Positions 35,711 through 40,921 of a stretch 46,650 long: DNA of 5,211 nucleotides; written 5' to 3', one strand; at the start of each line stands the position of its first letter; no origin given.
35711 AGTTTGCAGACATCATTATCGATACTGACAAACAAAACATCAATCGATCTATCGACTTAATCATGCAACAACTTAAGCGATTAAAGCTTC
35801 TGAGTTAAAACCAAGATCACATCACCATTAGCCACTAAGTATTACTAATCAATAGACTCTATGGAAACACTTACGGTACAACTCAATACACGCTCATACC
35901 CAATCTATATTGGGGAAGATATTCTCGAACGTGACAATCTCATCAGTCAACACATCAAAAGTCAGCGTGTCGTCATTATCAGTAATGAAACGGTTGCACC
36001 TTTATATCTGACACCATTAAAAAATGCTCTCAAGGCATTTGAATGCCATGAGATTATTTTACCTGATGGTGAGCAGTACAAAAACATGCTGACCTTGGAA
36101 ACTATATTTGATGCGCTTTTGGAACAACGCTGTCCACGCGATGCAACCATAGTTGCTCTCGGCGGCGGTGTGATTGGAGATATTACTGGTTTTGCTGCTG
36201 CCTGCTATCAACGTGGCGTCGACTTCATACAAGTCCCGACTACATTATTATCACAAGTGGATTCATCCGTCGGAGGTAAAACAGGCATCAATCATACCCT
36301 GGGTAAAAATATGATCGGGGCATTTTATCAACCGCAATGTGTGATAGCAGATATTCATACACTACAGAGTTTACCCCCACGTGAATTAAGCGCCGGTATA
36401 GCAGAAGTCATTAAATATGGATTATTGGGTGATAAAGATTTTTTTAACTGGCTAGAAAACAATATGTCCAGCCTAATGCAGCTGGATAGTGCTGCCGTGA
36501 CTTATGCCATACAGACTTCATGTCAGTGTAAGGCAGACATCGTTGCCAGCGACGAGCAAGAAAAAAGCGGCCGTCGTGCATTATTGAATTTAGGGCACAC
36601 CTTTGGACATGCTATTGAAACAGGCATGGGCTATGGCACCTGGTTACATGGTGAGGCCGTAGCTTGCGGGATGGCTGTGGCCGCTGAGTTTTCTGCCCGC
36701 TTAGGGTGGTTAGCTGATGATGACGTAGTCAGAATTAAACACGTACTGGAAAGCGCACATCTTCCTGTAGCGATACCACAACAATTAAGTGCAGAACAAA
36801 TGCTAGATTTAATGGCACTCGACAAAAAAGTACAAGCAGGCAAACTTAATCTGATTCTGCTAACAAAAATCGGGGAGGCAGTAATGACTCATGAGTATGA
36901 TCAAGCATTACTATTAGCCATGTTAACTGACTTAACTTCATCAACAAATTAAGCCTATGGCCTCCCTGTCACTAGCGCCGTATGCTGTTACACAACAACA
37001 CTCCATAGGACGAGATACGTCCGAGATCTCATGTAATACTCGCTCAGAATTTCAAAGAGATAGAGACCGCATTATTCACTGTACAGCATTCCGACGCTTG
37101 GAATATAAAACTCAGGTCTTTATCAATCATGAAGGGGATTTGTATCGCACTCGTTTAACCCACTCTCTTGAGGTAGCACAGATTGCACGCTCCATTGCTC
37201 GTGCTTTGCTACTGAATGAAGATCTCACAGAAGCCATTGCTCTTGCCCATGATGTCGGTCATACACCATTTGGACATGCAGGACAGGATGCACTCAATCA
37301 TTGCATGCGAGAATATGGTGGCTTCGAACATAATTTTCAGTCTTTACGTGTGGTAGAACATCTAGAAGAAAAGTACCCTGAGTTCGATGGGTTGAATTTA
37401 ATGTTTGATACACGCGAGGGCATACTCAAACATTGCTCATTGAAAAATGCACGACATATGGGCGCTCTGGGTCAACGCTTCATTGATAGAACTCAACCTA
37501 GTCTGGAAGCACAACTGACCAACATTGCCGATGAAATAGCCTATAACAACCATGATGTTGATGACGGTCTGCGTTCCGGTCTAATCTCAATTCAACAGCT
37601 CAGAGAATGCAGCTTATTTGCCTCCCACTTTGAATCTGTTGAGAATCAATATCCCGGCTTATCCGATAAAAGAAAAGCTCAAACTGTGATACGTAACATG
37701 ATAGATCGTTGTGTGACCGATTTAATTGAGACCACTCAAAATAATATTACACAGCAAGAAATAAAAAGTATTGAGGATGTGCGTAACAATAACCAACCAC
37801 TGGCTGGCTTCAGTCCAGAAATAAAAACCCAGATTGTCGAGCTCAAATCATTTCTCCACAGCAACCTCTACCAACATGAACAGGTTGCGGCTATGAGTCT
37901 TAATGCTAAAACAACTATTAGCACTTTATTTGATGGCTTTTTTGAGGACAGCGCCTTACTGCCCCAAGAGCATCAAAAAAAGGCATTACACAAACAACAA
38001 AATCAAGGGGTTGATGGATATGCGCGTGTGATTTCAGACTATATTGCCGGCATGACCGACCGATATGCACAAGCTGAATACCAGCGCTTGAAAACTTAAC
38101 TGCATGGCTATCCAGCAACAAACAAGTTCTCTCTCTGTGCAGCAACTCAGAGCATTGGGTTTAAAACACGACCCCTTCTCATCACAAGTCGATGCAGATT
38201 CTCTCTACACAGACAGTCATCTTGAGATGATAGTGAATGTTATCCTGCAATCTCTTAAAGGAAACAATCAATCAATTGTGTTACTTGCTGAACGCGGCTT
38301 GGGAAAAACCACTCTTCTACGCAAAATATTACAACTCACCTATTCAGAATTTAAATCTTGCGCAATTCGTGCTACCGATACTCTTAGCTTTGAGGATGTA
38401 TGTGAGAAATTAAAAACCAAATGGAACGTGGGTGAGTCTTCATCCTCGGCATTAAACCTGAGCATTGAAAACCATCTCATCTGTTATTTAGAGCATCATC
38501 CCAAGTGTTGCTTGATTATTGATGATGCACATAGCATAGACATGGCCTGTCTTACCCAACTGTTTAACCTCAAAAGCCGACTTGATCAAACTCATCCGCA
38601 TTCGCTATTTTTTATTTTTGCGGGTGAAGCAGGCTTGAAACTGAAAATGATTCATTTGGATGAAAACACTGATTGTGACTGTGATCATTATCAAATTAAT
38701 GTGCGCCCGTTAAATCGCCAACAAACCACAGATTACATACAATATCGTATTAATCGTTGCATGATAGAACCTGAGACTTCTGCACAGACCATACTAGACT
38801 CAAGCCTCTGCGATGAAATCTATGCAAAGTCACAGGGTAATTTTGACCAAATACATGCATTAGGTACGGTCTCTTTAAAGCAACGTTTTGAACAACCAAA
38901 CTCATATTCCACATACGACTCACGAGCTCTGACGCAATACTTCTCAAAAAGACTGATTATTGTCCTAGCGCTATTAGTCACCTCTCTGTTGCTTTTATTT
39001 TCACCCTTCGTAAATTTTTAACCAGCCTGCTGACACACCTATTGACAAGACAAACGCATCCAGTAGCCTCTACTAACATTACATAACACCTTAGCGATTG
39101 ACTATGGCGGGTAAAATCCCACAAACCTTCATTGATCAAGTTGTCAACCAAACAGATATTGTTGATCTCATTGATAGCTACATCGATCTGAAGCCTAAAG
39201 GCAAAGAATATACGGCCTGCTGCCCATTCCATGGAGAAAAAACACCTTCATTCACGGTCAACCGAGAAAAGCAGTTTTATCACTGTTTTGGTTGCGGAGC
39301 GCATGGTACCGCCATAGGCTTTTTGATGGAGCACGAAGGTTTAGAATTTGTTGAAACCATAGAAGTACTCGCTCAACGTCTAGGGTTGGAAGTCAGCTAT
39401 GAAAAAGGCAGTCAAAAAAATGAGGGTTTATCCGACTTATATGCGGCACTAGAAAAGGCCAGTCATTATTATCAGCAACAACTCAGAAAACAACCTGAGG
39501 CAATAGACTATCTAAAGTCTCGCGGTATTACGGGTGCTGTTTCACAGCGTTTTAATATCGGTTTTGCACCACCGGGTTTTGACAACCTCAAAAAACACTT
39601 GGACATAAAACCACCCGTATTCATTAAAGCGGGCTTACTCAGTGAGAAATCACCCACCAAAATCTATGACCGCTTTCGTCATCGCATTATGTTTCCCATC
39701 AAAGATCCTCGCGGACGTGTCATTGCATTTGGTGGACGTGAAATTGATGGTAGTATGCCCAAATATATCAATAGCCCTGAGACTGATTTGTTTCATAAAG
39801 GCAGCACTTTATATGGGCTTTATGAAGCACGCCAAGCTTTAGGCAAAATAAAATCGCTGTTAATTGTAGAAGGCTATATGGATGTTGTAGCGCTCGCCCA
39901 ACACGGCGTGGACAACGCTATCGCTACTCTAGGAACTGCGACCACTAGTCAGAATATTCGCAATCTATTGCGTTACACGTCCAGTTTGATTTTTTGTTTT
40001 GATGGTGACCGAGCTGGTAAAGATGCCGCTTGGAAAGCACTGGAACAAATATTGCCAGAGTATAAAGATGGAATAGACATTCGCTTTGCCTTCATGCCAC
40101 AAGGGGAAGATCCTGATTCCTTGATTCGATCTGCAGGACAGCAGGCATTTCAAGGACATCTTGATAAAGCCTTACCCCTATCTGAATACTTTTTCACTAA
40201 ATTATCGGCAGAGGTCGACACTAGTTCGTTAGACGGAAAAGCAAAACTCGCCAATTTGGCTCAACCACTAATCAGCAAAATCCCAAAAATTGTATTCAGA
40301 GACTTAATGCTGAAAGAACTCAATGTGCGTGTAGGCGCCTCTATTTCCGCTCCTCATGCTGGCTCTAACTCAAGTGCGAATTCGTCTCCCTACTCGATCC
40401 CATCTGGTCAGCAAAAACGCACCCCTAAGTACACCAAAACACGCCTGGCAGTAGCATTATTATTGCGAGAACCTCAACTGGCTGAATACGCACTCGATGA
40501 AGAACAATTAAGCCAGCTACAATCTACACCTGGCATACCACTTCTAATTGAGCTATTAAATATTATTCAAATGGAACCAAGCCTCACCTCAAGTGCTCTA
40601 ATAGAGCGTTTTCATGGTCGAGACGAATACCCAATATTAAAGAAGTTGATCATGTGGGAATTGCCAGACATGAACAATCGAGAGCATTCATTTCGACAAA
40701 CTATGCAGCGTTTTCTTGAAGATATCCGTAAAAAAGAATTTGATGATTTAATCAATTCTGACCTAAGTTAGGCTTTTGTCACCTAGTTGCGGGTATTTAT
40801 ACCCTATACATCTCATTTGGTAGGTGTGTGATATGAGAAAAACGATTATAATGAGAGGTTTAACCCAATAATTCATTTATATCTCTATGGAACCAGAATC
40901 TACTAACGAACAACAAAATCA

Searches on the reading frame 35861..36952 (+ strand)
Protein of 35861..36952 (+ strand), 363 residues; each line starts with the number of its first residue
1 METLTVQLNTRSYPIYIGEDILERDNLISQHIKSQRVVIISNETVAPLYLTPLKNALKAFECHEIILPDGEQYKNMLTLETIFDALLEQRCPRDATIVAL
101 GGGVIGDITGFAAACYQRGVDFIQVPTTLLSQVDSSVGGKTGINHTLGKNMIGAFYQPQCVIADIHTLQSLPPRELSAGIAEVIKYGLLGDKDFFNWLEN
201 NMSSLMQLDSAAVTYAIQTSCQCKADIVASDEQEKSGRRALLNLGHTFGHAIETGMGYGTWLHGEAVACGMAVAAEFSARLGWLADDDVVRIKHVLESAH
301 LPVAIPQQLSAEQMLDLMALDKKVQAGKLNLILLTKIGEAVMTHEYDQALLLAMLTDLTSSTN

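Call 3: search_protein_families(library=pfam, proteins=[window:35861-36952:+], max_evalue=10)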
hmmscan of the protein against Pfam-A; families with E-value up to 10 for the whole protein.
window:35861-36952:+ (363 aa): 4 families
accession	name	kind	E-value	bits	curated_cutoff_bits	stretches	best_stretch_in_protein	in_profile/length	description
PF24621.2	DHQS_C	-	5.6e-52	176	27.6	1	179-324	1-144/144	3-dehydroquinate synthase C-terminal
PF01761.26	DHQ_synthase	-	9e-50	167.6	24.2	1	65-177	2-114/115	3-dehydroquinate synthase N-terminal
PF13685.12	Fe-ADH_2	-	1.7e-08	35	28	1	18-170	3-147/149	Iron-containing alcohol dehydrogenase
PF00465.25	Fe-ADH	-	0.0044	17.1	31.3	1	15-129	4-131/168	Iron-containing alcohol dehydrogenase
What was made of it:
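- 35861..36952 (+): aroB (3-dehydroquinate synthase). Pfam DHQ_synthase + DHQS_C (call 3).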

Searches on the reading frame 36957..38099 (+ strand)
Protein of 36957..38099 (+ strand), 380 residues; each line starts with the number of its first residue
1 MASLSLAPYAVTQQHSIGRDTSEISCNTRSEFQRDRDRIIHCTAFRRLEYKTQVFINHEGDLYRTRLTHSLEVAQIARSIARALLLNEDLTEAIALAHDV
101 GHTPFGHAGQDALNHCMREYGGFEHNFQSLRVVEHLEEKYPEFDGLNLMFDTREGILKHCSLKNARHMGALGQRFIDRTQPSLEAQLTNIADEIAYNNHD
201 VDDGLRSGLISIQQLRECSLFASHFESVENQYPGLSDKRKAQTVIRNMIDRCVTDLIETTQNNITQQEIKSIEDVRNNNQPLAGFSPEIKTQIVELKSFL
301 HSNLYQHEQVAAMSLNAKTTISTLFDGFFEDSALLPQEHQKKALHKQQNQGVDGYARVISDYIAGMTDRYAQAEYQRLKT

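Call 19: search_protein_families(library=pfam, proteins=[window:36957-38099:+], max_evalue=0.000001)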
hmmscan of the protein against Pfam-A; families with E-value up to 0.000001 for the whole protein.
window:36957-38099:+ (380 aa): 2 families
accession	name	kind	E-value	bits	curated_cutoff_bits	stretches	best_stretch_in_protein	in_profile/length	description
PF13286.11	HD_assoc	-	6.7e-25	87.9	22.2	1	284-377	2-91/91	Phosphohydrolase-associated domain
PF01966.28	HD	-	8.6e-16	58.7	22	1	66-195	1-114/116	HD domain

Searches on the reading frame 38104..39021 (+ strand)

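Call 3: search_protein_families(library=pfam, proteins=[window:38104-39021:+], max_evalue=10)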
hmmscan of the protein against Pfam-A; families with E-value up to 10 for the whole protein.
window:38104-39021:+ (305 aa): 13 families
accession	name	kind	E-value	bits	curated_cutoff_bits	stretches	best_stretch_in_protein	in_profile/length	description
PF13401.12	AAA_22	-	3.6e-12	47.1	27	1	54-178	4-126/130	AAA domain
PF13191.12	AAA_16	-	1.3e-07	32.8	32.6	1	40-169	9-165/167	AAA ATPase domain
PF00931.28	NB-ARC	-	0.0044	16.7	23.5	1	44-142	5-109/248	NB-ARC domain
PF25199.1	nSTAND_NTPase5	-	0.006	16.8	34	1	48-107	34-88/145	Novel STAND NTPase 5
PF05127.21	NAT10_TcmA_helicase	-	0.0072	16.7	22.7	1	59-157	1-113/176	RNA cytidine acetyltransferase NAT10/TcmA, helicase domain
PF00004.35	AAA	-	0.014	16.2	21.2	1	59-146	2-70/131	ATPase family associated with various cellular activities (AAA)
PF13173.12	AAA_14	-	0.017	15.5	27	1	55-148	2-77/129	AAA domain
PF13245.12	AAA_19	-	0.043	14.4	25.1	1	54-155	10-112/134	AAA domain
PF24389.1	ORC-CDC6-like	-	0.043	13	27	1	54-73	31-50/571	ORC-CDC6-like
PF00448.28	SRP54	-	0.1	12.7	22.7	1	57-94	3-40/196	SRP54-type protein, GTPase domain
PF02367.23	TsaE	-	0.11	12.9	26.6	1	49-78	16-44/128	Threonylcarbamoyl adenosine biosynthesis protein TsaE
PF01637.24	ATPase_2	-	0.12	12.6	33.2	1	52-208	16-187/225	ATPase domain predominantly from Archaea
PF12775.13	AAA_7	-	0.13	12.2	25.8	1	41-103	19-82/181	P-loop containing dynein motor region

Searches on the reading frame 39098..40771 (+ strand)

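Call 19: search_protein_families(library=pfam, proteins=[window:39098-40771:+], max_evalue=0.000001)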
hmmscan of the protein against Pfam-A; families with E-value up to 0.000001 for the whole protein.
window:39098-40771:+ (557 aa): 8 families
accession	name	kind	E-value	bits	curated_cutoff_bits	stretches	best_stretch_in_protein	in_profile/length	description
PF08275.17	DNAG_N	-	1.9e-40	138.3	26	1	124-245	1-128/128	DNA primase catalytic core, N-terminal domain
PF01807.25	Zn_ribbon_DnaG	-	2.4e-39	133.6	24.9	1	8-103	2-97/98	CHC2 zinc finger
PF13155.12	Toprim_2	-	7.3e-20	71.6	22.1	1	256-342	2-87/88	Toprim-like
PF08278.16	DnaG_DnaB_bind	-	4.3e-18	66.3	29.1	1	449-554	2-108/124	DNA primase DnaG DnaB-binding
PF13662.12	Toprim_4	-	2.3e-16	60.2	25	1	254-329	3-82/85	Toprim domain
PF01751.28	Toprim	-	2e-14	53.9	23.1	1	254-330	2-93/96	Toprim domain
PF10410.14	DnaB_bind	-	1.8e-10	41.4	20.6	1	362-408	1-47/56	DnaB-helicase binding domain of primase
PF13362.12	Toprim_3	-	8.5e-08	33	27.2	1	254-348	2-94/95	Toprim domain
